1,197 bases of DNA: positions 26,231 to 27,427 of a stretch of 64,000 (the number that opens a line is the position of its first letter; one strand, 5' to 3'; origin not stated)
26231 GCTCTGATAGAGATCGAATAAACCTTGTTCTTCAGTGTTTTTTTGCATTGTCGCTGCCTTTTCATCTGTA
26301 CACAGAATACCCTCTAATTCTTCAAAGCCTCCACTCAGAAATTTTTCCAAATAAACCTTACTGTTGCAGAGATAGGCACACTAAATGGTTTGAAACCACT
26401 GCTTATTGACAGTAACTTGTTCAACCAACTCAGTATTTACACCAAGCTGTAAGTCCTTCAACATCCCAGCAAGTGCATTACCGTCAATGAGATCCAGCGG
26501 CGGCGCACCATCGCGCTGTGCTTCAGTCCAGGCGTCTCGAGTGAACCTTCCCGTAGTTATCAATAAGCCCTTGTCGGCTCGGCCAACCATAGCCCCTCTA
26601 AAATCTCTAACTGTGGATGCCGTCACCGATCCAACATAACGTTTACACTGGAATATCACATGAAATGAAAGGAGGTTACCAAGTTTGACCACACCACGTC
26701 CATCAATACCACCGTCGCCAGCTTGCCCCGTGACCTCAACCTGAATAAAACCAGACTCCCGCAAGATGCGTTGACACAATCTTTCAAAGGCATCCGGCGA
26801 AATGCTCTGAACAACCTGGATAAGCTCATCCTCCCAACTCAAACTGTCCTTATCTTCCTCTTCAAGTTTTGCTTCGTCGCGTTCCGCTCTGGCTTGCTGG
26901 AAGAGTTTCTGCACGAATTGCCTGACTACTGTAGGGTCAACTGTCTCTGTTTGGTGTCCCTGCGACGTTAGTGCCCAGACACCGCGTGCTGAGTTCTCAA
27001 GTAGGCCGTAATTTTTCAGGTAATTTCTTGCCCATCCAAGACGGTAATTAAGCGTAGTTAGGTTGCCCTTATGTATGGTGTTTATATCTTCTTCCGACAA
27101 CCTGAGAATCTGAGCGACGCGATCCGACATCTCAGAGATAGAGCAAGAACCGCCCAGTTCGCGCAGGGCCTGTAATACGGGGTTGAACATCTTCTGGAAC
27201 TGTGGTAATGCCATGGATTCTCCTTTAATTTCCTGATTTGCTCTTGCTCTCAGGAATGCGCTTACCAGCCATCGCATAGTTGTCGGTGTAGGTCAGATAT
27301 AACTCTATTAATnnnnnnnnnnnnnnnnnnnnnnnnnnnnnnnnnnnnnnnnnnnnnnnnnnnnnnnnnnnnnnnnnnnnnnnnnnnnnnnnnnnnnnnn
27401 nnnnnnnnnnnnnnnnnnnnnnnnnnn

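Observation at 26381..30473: Short pAgo + SIR2-APAZ (SPARSA-type) operon with an Mrr type IV nuclease fused into the same transcription unit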

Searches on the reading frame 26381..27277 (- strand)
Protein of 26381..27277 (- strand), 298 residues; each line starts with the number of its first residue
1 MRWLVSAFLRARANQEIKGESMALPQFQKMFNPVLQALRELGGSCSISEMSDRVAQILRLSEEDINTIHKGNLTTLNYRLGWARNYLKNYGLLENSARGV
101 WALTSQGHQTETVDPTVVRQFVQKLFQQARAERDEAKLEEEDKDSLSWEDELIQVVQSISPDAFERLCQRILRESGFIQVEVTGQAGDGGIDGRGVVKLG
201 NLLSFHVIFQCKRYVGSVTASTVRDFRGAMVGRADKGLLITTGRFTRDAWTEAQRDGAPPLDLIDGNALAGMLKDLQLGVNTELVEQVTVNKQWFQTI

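Call 3: search_protein_families(library=pfam, proteins=[window:26381-27277:-], max_evalue=0.01)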
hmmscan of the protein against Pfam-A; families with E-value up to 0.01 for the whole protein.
window:26381-27277:- (298 aa): 5 families
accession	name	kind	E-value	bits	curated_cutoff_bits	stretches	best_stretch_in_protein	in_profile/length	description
PF04471.18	Mrr_cat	-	1.7e-29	102.7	21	1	157-273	2-115/115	Restriction endonuclease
PF14338.12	Mrr_N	-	9e-21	74.3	29.5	1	27-109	1-83/87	Mrr N-terminal domain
PF22722.2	NA-iREase1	-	1.6e-09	38.1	27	1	164-269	1-104/106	NACHT-associated inactive Restriction Endonuclease 1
PF10356.15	RRG7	-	0.00023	21.1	22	0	164-202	9-48/185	Required for respiratory growth protein 7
PF16007.11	DUF4777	-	0.002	18.8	34.4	1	32-66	7-41/66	Domain of unknown function (DUF4777)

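Call 4: search_protein_families(library=padloc, proteins=[window:26381-27277:-], max_evalue=0.01)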
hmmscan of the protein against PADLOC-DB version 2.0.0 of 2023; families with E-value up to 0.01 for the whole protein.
window:26381-27277:- (298 aa): 12 families
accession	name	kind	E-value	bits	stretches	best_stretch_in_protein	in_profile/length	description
PDLC04796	PDC-S02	-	1.4e-27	94.7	1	126-296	210-380/390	-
PDLC03657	mREase_IV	-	1.1e-26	91.9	2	131-295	147-314/317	Type IV methyl-directed restriction enzyme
PDLC04806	PDC-S02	-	1.4e-24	85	1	134-294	160-321/324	-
PDLC04819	PDC-S02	-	3.4e-11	40.9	1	128-272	162-305/334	-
PDLC04815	PDC-S02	-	2.8e-09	34.7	1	109-255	161-301/346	-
PDLC03852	LmuA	-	7.8e-08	30.6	1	154-219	13-80/336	-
PDLC03663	mREase_IV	-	1.6e-07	28.4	1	155-275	408-525/544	Type IV methyl-directed restriction enzyme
PDLC03203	mREase_II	-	0.00013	19.2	1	161-276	254-374/393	Type II methyl-directed restriction enzyme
PDLC05079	PDC-S73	-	0.00014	18.8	1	162-223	12-69/752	-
PDLC03206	mREase_II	-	0.00024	17.8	1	166-276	284-399/434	Type II methyl-directed restriction enzyme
PDLC02416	Aga_REase-TIR-PNTD1-PNTD2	-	0.00059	16.6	1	157-229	6-76/572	Class I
PDLC02400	Aga_TIR-PNTD1-PNTD2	-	0.0006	16.2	1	157-221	6-65/639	Class I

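Call 12: search_solved_structures(query=window:26381-27277:-, show_alignments=2)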
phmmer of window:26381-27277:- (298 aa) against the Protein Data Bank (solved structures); distinct sequences matched with E-value up to 0.001: 1.
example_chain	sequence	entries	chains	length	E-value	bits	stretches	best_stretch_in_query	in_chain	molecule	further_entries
4f0p_A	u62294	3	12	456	0.0002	24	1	165-274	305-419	Restriction endonuclease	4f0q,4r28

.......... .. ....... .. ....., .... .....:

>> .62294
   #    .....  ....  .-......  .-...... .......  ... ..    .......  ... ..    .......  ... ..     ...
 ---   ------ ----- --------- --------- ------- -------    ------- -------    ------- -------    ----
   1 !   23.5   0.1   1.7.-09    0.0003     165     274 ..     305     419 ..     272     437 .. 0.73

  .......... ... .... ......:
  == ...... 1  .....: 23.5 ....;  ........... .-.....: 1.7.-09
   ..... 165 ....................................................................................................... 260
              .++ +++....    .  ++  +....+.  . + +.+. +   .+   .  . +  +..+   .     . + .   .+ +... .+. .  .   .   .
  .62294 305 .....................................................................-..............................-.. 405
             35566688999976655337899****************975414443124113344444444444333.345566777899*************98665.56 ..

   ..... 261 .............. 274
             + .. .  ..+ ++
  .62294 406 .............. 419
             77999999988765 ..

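Call 26: find_homologous_proteins(query=window:26381-27214:-, max_evalue=1e-20)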
Query window:26381-27214:- (277 aa): 8000 proteins with E <= 1e-20 among 8000 candidates; the best 120 are listed.
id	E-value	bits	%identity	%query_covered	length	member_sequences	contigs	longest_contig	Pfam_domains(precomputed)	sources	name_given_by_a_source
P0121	3.4e-178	609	99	100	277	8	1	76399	PF14338.13,PF22722.3,PF04471.19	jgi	-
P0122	1.7e-171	587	95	100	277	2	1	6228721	PF14338.13,PF22722.3,PF04471.19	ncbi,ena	-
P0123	8.2e-148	509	85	100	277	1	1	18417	PF14338.13,PF04471.19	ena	-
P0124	1.9e-140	485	80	100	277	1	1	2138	PF14338.13,PF22722.3,PF04471.19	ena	-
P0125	1.1e-139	482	77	100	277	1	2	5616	PF14338.13,PF22722.3,PF04471.19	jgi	-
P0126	1.5e-138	479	77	100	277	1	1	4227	PF14338.13,PF22722.3,PF04471.19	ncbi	-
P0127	1.2e-137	476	78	99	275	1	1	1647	PF14338.13,PF22722.3,PF04471.19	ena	-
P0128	4.3e-134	464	74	100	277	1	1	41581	PF14338.13,PF22722.3,PF04471.19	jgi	jgi:restriction system protein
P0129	2.2e-132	458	74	100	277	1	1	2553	PF14338.13,PF22722.3,PF04471.19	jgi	jgi:restriction system protein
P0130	1.4e-129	449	74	99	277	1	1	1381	PF14338.13,PF22722.3,PF04471.19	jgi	jgi:restriction system protein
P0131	1.5e-122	426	70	100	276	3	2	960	PF14338.13,PF22722.3,PF04471.19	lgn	-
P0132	7.2e-112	391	63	99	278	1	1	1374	PF14338.13,PF22722.3,PF04471.19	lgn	-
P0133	8.9e-112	391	64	100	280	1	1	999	PF14338.13,PF22722.3,PF04471.19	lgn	-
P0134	6.7e-111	388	63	100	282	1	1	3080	PF14338.13,PF22722.3,PF04471.19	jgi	jgi:restriction system protein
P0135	1.3e-110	387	63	100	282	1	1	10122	PF14338.13,PF22722.3,PF04471.19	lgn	-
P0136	2.5e-110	386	62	100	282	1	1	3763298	PF14338.13,PF22722.3,PF04471.19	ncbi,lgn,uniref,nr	ncbi:restriction system protein [Terrimicrobium sacchariphilum]|uniref:Restriction system protein n=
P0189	1.1e-107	377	62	100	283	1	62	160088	PF14338.13,PF22722.3,PF04471.19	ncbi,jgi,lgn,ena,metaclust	jgi:Restriction endonuclease|metaclust:\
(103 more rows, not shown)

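Call 27: find_encoding_contigs(protein=P0123, flank=6000, max_places=2)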
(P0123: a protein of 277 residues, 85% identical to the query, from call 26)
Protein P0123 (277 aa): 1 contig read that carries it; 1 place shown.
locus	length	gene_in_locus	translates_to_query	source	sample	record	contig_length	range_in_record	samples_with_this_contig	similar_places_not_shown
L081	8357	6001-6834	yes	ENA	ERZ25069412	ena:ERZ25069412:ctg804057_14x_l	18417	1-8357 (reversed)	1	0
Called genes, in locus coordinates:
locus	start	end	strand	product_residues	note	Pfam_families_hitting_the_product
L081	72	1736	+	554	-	PF13289:SIR2_2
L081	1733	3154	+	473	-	PF02171:Piwi (faint)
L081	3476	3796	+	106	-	PF03683:UPF0175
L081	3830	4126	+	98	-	PF01381:HTH_3 (weak)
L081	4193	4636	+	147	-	PF02463:SMC_N, PF13175:AAA_15 (weak), PF13304:AAA_21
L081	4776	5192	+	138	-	PF13304:AAA_21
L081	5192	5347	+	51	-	-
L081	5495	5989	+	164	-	PF14103:DUF4276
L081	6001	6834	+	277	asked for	PF14338:Mrr_N, PF04471:Mrr_cat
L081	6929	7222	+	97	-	-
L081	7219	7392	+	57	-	-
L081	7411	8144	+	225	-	PF00174:Oxidored_molyb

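Call 28: find_encoding_contigs(protein=P0128, flank=6000, max_places=2)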
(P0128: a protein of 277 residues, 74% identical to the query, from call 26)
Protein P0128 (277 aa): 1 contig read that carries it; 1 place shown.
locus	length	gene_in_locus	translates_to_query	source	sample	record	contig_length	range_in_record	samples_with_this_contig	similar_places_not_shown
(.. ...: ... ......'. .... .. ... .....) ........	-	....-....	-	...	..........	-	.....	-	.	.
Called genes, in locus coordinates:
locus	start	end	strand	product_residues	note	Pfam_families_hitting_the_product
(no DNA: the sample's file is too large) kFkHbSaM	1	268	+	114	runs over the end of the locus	PF13560:HTH_31 (weak), PF13443:HTH_26 (weak), PF01381:HTH_3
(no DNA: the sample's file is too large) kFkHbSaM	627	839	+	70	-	-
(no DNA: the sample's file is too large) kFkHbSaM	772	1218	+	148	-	-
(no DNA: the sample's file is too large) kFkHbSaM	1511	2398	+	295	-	PF13495:Phage_int_SAM_4, PF02899:Phage_int_SAM_1, PF00589:Phage_integrase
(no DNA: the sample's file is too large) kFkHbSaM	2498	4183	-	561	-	PF08239:SH3_3 (faint)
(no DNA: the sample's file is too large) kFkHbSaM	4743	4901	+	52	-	-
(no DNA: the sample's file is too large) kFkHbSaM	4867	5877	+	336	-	PF01939:NucS_C (weak)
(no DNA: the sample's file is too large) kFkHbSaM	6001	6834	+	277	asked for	PF14338:Mrr_N, PF04471:Mrr_cat, PF22722:NA-iREase1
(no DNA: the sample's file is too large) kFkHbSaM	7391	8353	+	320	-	-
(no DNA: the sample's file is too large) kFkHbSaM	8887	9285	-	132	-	-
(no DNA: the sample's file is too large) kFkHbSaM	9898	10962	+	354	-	-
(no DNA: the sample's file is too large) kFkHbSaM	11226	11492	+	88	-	-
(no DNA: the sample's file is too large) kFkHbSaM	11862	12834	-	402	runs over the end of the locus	PF14281:PDDEXK_4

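Call 29: find_encoding_contigs(protein=P0125, flank=6000, max_places=2)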
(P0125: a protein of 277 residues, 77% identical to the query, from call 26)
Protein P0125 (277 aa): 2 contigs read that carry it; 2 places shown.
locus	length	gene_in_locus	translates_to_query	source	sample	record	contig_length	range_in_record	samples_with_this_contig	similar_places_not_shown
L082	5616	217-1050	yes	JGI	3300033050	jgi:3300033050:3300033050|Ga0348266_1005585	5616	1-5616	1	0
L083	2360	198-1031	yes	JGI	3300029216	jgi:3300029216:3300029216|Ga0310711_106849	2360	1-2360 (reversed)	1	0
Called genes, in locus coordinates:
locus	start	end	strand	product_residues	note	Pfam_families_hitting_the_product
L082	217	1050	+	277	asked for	PF14338:Mrr_N, PF04471:Mrr_cat, PF22722:NA-iREase1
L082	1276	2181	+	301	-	PF05448:AXE1, PF01738:DLH, PF00561:Abhydrolase_1 (weak), PF12697:Abhydrolase_6, PF00326:Peptidase_S9 (weak)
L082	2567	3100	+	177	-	PF18306:LDcluster4, PF03641:Lysine_decarbox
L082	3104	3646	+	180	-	PF00293:NUDIX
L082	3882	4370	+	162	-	PF00583:Acetyltransf_1, PF13673:Acetyltransf_10, PF13508:Acetyltransf_7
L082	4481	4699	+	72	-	-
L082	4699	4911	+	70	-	PF10049:DUF2283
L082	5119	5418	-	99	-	-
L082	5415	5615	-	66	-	?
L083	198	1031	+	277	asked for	PF14338:Mrr_N, PF04471:Mrr_cat, PF22722:NA-iREase1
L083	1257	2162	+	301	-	PF05448:AXE1, PF01738:DLH, PF00561:Abhydrolase_1 (weak), PF12697:Abhydrolase_6, PF00326:Peptidase_S9 (weak)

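Call 30: find_encoding_contigs(protein=P0136, flank=6000, max_places=1)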
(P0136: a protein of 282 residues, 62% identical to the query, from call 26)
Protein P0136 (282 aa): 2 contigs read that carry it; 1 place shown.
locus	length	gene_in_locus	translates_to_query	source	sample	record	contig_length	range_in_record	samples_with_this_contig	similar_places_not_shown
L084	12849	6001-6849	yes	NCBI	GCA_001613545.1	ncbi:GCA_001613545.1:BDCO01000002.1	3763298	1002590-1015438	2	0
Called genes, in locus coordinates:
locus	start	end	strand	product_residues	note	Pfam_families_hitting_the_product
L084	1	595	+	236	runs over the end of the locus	-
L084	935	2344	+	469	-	PF04326:SLFN_AlbA_2, PF13749:HATPase_c_4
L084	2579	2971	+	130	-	-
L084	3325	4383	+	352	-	-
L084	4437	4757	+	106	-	-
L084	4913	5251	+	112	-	-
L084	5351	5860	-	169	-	-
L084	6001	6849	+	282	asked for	PF14338:Mrr_N, PF04471:Mrr_cat, PF22722:NA-iREase1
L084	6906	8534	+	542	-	PF12765:Cohesin_HEAT (faint), PF02985:HEAT (faint), PF13646:HEAT_2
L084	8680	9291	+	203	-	-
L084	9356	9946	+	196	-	-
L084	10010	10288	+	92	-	-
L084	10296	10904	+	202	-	-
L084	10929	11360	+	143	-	-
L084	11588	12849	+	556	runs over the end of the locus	PF12951:PATR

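Call 31: find_encoding_contigs(protein=P0189, flank=6000, max_places=3)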
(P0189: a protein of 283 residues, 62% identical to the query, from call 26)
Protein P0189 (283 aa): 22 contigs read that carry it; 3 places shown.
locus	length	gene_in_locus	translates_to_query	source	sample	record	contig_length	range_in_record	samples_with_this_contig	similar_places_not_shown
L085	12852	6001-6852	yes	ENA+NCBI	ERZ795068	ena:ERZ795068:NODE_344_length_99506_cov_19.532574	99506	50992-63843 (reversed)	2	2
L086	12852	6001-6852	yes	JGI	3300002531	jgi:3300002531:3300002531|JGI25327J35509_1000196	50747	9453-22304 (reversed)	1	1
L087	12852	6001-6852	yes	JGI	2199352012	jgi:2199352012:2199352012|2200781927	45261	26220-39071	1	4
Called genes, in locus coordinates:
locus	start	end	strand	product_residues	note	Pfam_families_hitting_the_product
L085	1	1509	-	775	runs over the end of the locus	PF12450:vWF_A, PF00092:VWA, PF13519:VWA_2, PF13768:VWA_3, PF12034:YfbK_C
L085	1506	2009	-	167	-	PF04542:Sigma70_r2, PF08281:Sigma70_r4_2, PF04545:Sigma70_r4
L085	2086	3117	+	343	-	-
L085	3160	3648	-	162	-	PF08242:Methyltransf_12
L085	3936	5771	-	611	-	PF08439:Peptidase_M3_N, PF01432:Peptidase_M3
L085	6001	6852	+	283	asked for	PF14338:Mrr_N, PF04471:Mrr_cat, PF22722:NA-iREase1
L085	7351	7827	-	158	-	-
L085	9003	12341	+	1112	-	PF00128:Alpha-amylase, PF16657:Malt_amylase_C, PF18085:Mak_N_cap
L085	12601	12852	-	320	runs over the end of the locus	PF01351:RNase_HII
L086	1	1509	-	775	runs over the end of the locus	PF12450:vWF_A, PF00092:VWA, PF13519:VWA_2, PF13768:VWA_3, PF12034:YfbK_C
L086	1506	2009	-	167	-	PF04542:Sigma70_r2, PF08281:Sigma70_r4_2, PF04545:Sigma70_r4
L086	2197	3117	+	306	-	-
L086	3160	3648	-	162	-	PF08242:Methyltransf_12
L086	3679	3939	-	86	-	-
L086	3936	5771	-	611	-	PF08439:Peptidase_M3_N, PF01432:Peptidase_M3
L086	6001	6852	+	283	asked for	PF14338:Mrr_N, PF04471:Mrr_cat, PF22722:NA-iREase1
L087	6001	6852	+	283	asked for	PF14338:Mrr_N, PF04471:Mrr_cat, PF22722:NA-iREase1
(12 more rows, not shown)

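Call 32: find_encoding_contigs(protein=P0121, flank=10000, max_places=1)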
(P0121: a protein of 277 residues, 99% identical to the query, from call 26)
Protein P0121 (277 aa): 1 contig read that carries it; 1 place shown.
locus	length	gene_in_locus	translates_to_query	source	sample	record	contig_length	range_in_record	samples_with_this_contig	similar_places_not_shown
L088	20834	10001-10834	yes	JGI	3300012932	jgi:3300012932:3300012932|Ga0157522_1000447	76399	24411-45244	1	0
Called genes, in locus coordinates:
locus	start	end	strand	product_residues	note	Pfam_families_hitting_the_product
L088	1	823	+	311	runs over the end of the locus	-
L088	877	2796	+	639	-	PF20091:Abhydrolase_10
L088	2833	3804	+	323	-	PF16912:Glu_dehyd_C, PF00107:ADH_zinc_N, PF13602:ADH_zinc_N_2 (weak)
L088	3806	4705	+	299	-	PF04072:LCM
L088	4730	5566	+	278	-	PF00753:Lactamase_B, PF12706:Lactamase_B_2 (weak)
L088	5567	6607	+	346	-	PF01408:GFO_IDH_MocA, PF02894:GFO_IDH_MocA_C, PF22725:GFO_IDH_MocA_C3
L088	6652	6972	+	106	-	PF03683:UPF0175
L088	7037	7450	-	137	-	PF13560:HTH_31, PF01381:HTH_3, PF03683:UPF0175 (faint), PF04545:Sigma70_r4 (faint), PF12844:HTH_19 (weak), PF13443:HTH_26 (weak)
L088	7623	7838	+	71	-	PF05015:HigB-like_toxin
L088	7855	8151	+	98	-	PF01381:HTH_3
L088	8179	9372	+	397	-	PF02463:SMC_N, PF11398:DUF2813 (faint), PF13175:AAA_15 (weak), PF13304:AAA_21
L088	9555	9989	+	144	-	PF14103:DUF4276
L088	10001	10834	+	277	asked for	PF14338:Mrr_N, PF04471:Mrr_cat, PF22722:NA-iREase1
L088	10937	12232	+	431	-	PF00174:Oxidored_molyb, PF03404:Mo-co_dimer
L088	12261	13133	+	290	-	PF01678:DAP_epimerase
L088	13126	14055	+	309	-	PF05721:PhyH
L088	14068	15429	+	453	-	PF02463:SMC_N (faint), PF13175:AAA_15, PF13304:AAA_21, PF13175:AAA_15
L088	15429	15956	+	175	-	-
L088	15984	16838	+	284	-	PF01370:Epimerase, PF13460:NAD_binding_10 (weak)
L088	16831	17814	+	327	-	PF01207:Dus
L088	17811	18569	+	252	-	PF00731:AIRC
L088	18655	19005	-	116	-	-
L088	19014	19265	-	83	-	-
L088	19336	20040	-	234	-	PF21321:HTH_66, PF04255:DUF433 (weak)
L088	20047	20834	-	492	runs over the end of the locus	PF00474:SSF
